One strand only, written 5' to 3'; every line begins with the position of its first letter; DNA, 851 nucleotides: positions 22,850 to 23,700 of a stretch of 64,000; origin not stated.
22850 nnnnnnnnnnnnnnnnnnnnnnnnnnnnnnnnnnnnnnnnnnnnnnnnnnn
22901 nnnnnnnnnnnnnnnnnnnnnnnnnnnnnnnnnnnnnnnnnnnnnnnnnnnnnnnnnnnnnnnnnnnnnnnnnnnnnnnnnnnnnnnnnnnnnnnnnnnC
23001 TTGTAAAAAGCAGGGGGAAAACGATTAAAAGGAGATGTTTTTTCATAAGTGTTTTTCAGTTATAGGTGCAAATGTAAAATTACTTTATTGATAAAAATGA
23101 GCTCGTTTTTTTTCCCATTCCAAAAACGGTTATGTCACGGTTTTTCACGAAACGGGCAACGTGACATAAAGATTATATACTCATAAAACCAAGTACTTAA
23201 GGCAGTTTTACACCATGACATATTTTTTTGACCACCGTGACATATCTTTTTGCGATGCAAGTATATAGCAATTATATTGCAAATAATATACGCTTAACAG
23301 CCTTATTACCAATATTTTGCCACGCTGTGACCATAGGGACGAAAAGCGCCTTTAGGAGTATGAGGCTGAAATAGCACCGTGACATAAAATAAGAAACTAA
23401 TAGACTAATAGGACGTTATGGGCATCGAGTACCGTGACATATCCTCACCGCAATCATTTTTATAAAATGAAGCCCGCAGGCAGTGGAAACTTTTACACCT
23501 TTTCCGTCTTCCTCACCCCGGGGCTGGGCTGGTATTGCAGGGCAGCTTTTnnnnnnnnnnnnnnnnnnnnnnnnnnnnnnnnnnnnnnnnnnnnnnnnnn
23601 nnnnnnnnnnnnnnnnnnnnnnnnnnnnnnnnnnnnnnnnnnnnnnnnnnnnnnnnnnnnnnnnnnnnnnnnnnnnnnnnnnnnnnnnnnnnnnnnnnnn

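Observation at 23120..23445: Phased array of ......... boxes: one inverted box followed by five or six direct boxes with conserved spacing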

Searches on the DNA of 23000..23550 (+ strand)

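Call 52: search_dna_similar(query=window:23100-23460:+, collection=plasmids, mode=distant, max_evalue=0.01)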
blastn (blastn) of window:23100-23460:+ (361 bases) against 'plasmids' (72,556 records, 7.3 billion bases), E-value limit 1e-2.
No match.

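Call 53: search_dna_similar(query=window:23100-23460:+, collection=phages, mode=distant, max_evalue=0.01)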
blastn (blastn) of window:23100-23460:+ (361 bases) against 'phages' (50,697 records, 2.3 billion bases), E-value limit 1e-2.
No match.
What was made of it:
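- Tried and rejected: Plasmid or phage origin. blastn finds no match (calls 52, 53).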

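Call 55: search_rna_families(source=window, start=23000, end=23550, threshold=evalue, max_evalue=5)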
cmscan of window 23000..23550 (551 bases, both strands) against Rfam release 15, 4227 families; matches with E-value up to 5: 2.
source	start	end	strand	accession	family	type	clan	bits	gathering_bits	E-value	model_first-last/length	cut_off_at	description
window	23051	23126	-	RF00070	SNORD29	Gene; snRNA; snoRNA; CD-box;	CL00051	15.1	48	4.8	1-65/65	no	Small nucleolar RNA SNORD29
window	23461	23550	+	RF02664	IRES_cyp24a1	Cis-reg; IRES;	-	11.4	191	0.51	1-92/404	3'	Cyp24a1 internal ribosome entry site (IRES)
